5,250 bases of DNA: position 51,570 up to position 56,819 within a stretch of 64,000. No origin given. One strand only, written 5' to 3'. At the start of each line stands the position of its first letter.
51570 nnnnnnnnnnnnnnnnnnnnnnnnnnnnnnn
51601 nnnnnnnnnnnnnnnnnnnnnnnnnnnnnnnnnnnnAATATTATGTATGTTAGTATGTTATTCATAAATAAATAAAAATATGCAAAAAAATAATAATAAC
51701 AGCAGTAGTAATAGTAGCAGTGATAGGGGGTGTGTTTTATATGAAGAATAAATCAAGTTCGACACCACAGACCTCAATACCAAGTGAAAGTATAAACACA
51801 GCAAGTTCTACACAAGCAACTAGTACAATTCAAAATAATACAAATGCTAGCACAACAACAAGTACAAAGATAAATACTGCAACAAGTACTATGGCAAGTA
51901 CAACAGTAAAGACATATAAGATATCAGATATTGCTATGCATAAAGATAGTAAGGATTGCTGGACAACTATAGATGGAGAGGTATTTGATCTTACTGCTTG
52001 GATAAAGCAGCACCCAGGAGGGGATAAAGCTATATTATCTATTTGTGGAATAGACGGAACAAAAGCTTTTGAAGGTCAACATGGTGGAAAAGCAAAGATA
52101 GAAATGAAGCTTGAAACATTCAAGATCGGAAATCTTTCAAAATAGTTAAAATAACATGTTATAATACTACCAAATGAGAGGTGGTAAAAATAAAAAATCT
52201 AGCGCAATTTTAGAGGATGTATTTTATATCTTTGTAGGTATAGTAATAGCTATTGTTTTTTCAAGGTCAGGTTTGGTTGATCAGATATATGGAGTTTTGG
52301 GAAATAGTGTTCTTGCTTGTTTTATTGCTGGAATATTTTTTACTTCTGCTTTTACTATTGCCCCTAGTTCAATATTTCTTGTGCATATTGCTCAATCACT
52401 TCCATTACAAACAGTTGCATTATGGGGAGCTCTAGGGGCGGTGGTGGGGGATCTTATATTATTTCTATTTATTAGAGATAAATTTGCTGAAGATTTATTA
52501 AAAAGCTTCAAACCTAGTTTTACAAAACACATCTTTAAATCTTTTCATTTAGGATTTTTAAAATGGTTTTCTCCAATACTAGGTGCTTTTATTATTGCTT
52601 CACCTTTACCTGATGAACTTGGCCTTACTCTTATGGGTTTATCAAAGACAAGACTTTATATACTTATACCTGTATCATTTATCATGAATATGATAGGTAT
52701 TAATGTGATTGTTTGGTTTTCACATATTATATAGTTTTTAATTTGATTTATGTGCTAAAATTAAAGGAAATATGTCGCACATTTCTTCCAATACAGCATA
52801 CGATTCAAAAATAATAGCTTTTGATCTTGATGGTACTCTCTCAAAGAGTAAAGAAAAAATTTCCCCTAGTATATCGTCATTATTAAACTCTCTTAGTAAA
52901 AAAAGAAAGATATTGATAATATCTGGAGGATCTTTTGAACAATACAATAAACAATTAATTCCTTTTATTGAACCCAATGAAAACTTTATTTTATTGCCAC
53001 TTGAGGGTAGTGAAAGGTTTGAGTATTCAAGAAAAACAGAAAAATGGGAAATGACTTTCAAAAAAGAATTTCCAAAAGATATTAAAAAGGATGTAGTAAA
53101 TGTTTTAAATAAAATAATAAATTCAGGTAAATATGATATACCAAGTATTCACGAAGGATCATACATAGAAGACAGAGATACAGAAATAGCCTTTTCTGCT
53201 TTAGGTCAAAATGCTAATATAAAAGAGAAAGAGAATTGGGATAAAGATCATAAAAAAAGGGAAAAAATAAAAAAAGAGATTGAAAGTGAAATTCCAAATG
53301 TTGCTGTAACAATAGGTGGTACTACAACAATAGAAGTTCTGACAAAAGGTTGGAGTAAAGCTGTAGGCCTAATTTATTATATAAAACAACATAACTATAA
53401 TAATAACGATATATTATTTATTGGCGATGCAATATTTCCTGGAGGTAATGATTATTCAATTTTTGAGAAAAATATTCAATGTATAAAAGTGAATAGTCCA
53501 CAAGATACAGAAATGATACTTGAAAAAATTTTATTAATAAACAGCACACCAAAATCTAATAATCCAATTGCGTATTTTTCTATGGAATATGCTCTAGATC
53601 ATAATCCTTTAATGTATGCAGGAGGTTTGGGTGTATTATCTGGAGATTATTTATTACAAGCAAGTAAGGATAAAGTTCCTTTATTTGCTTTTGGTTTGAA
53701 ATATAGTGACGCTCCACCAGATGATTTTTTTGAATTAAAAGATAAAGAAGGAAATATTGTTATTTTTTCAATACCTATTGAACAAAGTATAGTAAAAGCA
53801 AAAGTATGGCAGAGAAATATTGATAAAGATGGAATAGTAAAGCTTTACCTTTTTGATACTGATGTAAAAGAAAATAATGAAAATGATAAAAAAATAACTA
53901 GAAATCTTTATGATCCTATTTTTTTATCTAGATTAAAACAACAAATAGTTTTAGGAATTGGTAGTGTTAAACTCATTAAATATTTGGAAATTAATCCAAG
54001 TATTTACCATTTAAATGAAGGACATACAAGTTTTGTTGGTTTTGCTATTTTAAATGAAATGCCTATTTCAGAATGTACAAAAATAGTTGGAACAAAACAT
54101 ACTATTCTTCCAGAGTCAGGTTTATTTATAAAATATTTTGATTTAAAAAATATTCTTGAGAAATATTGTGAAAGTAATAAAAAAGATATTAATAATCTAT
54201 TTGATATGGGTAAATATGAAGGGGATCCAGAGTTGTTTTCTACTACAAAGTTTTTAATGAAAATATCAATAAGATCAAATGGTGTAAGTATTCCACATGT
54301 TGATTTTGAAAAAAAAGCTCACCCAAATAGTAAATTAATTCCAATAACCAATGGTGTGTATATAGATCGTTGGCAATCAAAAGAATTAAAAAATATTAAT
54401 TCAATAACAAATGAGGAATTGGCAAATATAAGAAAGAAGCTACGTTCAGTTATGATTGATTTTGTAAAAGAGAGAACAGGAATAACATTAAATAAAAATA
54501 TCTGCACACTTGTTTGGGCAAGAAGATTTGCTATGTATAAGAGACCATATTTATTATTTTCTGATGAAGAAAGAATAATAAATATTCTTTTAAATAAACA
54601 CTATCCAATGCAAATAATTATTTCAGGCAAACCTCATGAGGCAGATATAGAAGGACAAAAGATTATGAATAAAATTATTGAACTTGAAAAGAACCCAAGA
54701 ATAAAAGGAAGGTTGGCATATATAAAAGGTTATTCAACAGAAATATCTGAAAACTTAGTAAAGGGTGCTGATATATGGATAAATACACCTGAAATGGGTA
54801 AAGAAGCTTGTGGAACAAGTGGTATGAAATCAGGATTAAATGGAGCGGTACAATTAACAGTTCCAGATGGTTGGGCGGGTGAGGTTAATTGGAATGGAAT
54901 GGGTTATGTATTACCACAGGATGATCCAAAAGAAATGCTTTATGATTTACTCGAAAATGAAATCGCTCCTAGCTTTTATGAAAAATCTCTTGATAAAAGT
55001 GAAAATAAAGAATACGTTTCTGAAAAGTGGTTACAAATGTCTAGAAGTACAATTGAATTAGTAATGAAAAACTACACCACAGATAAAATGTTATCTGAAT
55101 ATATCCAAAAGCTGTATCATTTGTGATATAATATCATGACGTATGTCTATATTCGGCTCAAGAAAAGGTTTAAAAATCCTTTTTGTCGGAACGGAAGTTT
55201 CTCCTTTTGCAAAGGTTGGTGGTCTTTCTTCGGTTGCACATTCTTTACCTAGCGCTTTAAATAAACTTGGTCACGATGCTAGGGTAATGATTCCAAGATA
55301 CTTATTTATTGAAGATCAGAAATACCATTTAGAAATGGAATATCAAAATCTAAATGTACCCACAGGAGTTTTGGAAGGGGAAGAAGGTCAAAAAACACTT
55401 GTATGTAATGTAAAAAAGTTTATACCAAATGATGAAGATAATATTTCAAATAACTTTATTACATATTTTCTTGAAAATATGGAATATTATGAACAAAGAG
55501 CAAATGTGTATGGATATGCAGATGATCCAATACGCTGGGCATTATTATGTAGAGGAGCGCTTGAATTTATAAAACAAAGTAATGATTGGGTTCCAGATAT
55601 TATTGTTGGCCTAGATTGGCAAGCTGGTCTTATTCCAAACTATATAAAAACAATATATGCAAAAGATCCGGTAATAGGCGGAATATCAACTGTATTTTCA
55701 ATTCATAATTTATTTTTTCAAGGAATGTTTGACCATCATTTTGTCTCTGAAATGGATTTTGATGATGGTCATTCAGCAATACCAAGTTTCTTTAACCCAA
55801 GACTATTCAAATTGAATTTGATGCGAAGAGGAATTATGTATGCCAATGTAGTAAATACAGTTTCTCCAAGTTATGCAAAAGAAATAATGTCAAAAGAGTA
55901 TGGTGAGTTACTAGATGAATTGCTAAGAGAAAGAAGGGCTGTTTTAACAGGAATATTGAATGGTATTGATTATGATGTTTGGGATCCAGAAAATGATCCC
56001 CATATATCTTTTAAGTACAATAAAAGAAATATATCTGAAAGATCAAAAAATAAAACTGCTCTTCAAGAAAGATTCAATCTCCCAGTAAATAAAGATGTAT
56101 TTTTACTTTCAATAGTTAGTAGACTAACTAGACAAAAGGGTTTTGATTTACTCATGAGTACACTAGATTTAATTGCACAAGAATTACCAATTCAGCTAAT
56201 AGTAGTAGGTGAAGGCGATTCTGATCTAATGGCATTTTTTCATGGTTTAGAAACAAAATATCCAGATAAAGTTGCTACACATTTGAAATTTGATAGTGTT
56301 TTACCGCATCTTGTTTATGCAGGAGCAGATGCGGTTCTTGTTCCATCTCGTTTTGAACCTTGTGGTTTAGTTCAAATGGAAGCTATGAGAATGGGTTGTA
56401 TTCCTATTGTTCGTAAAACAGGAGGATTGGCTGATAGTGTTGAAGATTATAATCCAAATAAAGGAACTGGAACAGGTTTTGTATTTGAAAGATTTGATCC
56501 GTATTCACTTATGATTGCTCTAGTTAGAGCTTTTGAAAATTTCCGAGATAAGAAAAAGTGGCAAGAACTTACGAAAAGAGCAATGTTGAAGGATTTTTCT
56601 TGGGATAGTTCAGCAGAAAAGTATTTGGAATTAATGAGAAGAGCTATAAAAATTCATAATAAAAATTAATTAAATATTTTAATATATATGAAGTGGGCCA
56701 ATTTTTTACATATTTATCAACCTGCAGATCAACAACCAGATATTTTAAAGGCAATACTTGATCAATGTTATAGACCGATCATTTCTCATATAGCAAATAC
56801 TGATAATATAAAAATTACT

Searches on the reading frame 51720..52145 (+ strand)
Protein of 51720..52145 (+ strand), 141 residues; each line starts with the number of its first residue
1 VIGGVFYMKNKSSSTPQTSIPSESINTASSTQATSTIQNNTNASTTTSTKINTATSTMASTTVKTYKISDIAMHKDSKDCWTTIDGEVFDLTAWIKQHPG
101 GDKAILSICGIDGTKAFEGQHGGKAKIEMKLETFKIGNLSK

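Call 64: search_protein_families(library=pfam, proteins=[window:51720-52145:+], max_evalue=0.001)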
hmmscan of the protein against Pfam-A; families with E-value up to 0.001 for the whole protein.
window:51720-52145:+ (141 aa): 1 family
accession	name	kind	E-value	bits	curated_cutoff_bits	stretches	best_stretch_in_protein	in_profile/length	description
PF00173.33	Cyt-b5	-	8.9e-19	67.7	23.7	1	69-139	3-73/74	Cytochrome b5-like Heme/Steroid binding domain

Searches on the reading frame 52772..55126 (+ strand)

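Call 64: search_protein_families(library=pfam, proteins=[window:52772-55126:+], max_evalue=0.001)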
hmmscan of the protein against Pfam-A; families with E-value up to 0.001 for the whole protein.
window:52772-55126:+ (784 aa): 4 families
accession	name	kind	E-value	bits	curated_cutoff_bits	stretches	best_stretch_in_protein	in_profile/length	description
PF03332.19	PMM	-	8e-22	78.6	22.4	1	36-254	3-219/221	Eukaryotic phosphomannomutase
PF08282.18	Hydrolase_3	-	1.9e-15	57.7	20.9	1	15-232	1-220/255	haloacid dehalogenase-like hydrolase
PF00343.26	Phosphorylase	-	6.1e-14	51.7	27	1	544-702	413-581/713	Carbohydrate phosphorylase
PF05116.19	S6PP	-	6.5e-06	26.4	20.3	0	161-245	129-211/247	Sucrose-6F-phosphate phosphohydrolase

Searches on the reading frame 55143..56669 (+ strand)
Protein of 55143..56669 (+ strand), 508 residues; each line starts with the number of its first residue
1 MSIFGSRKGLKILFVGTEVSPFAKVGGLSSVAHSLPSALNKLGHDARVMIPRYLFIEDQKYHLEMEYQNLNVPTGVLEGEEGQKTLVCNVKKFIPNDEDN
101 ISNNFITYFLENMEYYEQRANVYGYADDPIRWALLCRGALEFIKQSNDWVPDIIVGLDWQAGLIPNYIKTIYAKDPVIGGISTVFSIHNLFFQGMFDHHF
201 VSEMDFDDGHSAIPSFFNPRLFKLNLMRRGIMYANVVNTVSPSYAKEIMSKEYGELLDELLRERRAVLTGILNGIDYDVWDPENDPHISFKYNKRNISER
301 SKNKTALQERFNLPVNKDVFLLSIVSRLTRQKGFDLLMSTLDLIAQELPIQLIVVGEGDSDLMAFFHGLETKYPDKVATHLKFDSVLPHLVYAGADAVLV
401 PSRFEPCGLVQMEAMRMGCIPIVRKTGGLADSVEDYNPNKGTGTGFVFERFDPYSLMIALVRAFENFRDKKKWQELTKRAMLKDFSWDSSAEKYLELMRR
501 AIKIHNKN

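Call 64: search_protein_families(library=pfam, proteins=[window:55143-56669:+], max_evalue=0.001)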
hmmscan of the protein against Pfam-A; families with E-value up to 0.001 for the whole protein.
window:55143-56669:+ (508 aa): 5 families
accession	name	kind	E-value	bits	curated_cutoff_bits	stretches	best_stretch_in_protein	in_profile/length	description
PF08323.17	Glyco_transf_5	-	2.7e-64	217.6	22.7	1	11-263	1-239/239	Starch synthase catalytic domain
PF00534.26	Glycos_transf_1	-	1.2e-19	70.9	26.4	1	309-474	5-166/172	Glycosyl transferases group 1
PF13692.12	Glyco_trans_1_4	-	5.7e-15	56.3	27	1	323-466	5-142/142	Glycosyl transferases group 1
PF20706.3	GT4-conflict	-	4.8e-07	29.5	26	1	325-492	203-383/385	Family 4 Glycosyltransferase in conflict systems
PF13579.12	Glyco_trans_4_4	-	0.00056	20.7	29.7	0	364-405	99-138/158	Glycosyl transferase 4-like domain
